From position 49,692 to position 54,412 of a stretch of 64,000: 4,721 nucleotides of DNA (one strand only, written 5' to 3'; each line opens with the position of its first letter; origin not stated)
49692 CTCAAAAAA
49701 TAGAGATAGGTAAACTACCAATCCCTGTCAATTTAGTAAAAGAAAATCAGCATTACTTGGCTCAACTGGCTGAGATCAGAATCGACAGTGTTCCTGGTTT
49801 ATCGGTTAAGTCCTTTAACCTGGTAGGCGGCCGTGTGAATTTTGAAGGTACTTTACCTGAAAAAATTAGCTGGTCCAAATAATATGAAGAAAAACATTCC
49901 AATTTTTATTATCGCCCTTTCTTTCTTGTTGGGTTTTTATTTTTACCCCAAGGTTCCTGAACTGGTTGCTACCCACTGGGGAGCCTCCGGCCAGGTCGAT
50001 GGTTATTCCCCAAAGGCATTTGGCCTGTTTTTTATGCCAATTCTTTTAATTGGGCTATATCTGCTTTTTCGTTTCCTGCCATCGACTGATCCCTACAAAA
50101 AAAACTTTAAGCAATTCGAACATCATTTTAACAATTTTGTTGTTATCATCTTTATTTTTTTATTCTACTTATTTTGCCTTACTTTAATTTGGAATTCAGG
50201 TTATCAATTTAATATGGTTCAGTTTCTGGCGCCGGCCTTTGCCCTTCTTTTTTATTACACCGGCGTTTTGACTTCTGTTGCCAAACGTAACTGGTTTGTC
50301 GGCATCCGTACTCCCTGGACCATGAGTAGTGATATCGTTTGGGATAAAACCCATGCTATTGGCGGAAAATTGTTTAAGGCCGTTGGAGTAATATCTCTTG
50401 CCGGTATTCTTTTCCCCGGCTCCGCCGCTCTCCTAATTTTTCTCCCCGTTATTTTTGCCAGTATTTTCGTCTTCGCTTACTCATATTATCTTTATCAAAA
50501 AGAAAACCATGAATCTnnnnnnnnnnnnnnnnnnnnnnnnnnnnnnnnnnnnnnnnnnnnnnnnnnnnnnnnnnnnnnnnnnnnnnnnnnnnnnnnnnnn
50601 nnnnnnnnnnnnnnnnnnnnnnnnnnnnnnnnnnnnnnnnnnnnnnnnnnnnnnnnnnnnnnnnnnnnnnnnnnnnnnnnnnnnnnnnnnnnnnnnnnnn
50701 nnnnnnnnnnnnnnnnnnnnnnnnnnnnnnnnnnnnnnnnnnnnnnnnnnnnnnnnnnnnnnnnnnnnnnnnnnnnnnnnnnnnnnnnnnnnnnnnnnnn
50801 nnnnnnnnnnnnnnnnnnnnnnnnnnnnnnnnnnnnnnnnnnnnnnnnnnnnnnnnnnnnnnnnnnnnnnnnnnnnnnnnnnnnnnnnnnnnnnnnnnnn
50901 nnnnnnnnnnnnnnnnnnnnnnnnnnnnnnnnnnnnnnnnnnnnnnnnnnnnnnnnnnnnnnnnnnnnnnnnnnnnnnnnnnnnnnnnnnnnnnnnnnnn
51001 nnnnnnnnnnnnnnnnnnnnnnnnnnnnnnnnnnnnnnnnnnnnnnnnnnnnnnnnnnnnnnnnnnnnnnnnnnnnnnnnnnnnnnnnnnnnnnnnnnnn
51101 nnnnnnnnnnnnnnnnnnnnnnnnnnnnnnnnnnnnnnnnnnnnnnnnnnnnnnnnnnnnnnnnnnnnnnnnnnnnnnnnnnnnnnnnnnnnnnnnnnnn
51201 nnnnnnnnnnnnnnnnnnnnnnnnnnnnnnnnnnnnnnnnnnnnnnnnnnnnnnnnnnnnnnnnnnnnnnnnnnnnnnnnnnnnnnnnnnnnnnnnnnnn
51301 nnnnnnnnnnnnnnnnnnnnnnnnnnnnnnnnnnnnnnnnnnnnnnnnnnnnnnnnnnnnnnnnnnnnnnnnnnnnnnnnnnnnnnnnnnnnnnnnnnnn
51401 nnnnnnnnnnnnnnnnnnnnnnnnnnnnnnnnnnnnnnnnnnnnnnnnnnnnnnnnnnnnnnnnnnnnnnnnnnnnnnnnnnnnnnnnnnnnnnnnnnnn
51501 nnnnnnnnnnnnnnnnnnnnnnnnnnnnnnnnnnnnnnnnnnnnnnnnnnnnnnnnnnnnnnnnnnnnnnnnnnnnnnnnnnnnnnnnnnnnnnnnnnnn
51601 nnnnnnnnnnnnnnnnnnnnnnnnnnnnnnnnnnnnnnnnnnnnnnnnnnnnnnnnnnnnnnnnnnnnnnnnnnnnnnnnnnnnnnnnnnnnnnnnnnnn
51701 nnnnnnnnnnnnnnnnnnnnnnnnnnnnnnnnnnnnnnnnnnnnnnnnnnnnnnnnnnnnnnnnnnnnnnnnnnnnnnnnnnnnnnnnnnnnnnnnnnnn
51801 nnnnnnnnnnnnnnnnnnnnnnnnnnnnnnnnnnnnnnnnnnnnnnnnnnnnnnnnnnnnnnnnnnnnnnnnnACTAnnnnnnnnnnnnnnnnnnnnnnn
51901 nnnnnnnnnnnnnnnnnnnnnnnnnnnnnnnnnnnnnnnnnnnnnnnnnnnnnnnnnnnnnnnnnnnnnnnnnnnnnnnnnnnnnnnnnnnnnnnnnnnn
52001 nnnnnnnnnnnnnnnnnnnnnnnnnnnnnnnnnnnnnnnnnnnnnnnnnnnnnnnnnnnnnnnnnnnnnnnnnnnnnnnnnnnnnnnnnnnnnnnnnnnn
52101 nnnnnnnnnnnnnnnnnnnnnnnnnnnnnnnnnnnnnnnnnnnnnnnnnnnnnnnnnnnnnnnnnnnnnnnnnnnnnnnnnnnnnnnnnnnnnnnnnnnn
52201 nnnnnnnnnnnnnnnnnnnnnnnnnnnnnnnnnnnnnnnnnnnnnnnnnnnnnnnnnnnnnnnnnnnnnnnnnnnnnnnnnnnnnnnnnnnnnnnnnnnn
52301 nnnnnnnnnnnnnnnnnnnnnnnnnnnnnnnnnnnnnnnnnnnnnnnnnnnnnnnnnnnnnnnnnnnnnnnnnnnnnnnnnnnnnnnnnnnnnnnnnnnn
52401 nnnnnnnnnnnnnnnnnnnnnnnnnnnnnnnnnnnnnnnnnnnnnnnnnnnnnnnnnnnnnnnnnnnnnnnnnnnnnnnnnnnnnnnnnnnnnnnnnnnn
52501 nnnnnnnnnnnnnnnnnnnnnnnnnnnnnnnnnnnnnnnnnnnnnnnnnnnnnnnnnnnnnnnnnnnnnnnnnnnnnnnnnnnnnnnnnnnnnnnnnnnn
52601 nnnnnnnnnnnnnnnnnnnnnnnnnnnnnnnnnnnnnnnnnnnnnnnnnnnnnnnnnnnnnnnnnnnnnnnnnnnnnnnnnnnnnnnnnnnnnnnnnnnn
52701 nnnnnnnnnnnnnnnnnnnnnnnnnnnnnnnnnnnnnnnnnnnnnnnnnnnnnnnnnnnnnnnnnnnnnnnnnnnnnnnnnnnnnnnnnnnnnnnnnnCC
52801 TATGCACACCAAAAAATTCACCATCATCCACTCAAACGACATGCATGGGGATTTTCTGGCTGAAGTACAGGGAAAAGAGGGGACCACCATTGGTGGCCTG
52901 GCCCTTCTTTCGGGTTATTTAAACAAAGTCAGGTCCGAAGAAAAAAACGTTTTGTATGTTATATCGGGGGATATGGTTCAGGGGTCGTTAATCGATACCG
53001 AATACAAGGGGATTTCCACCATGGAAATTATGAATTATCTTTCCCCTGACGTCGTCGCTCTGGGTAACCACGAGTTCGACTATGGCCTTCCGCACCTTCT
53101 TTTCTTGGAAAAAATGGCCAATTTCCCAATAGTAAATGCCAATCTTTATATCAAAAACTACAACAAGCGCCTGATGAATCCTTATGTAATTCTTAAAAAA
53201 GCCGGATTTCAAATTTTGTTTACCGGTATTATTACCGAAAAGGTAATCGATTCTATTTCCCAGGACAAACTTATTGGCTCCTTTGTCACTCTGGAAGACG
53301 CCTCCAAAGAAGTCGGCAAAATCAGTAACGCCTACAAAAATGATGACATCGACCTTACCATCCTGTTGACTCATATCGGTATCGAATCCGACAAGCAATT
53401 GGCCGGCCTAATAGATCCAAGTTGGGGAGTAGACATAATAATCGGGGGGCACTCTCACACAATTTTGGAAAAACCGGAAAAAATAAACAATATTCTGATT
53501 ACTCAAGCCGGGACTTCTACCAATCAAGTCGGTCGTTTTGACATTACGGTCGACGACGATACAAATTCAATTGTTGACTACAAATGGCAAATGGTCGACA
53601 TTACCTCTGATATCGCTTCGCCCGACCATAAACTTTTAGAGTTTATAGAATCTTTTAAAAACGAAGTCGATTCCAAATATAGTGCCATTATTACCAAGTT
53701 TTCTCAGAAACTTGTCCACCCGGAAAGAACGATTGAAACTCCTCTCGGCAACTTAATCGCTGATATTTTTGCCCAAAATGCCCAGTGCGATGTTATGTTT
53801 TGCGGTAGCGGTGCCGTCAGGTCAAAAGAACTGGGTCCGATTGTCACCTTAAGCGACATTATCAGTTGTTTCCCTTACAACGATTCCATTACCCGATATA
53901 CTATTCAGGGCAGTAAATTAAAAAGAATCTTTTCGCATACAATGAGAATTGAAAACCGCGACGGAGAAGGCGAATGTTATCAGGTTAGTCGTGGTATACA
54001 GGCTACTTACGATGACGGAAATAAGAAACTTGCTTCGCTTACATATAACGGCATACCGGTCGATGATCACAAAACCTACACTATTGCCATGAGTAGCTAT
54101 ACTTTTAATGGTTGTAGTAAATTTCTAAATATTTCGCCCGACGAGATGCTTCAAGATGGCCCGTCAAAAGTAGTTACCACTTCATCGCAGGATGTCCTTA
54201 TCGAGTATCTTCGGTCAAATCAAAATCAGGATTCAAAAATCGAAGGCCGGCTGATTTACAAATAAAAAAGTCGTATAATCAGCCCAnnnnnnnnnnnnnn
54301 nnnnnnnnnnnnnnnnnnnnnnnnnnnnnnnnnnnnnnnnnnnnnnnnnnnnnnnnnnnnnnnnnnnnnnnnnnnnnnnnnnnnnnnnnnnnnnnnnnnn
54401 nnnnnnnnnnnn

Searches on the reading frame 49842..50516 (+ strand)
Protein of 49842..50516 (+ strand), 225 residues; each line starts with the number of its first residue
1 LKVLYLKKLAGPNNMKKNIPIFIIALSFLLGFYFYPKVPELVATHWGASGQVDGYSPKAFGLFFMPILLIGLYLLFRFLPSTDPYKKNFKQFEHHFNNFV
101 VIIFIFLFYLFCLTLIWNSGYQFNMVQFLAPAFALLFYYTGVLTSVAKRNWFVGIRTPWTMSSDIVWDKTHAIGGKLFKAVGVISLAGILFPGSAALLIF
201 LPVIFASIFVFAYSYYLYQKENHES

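Call 24: search_protein_families(library=pfam, proteins=[window:49842-50516:+], max_evalue=0.01)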
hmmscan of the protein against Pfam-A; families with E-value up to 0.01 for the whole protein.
window:49842-50516:+ (225 aa): 3 families
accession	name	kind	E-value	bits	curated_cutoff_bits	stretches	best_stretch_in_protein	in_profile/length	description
PF07853.16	DUF1648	-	1.7e-18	66.4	28.7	1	23-69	2-48/49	Domain of unknown function (DUF1648)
PF13630.11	SdpI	-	1e-17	64.5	28.2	1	148-214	3-71/71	SdpI/YfhL protein family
PF10321.15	7TM_GPCR_Srt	-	0.0073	15.8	23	1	63-124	166-230/313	Serpentine type 7TM GPCR chemoreceptor Srt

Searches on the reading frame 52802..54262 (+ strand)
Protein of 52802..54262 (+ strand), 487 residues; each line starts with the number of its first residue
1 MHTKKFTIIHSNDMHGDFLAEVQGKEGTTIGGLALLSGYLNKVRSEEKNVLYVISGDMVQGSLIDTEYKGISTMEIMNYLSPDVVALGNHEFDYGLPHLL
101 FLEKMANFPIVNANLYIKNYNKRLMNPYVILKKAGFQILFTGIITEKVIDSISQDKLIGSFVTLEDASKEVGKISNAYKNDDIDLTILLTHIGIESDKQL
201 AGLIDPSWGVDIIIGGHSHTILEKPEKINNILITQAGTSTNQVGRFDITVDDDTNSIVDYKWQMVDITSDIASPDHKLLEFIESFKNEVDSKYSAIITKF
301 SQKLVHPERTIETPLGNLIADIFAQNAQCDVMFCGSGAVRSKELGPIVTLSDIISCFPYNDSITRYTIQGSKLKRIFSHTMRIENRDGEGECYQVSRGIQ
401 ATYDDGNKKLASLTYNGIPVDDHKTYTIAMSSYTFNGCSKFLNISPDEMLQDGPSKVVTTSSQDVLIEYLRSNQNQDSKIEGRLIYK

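Call 28: find_encoding_contigs(protein=window:52802-54262:+, flank=10000, max_places=10)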
Protein window:52802-54262:+ (487 aa): 1 contig read that carries it; 1 place shown.
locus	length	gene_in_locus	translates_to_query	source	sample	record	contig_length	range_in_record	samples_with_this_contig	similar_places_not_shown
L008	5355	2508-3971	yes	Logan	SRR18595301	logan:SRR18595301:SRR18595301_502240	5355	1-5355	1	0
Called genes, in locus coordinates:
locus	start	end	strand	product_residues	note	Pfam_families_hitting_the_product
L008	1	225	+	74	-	?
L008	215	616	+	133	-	PF01243:PNPOx_N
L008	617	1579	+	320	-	PF04015:DUF362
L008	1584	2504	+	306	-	PF00389:2-Hacid_dh, PF02826:2-Hacid_dh_C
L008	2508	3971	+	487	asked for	PF00149:Metallophos, PF02872:5_nucleotid_C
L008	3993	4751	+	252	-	PF00557:Peptidase_M24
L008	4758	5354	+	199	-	?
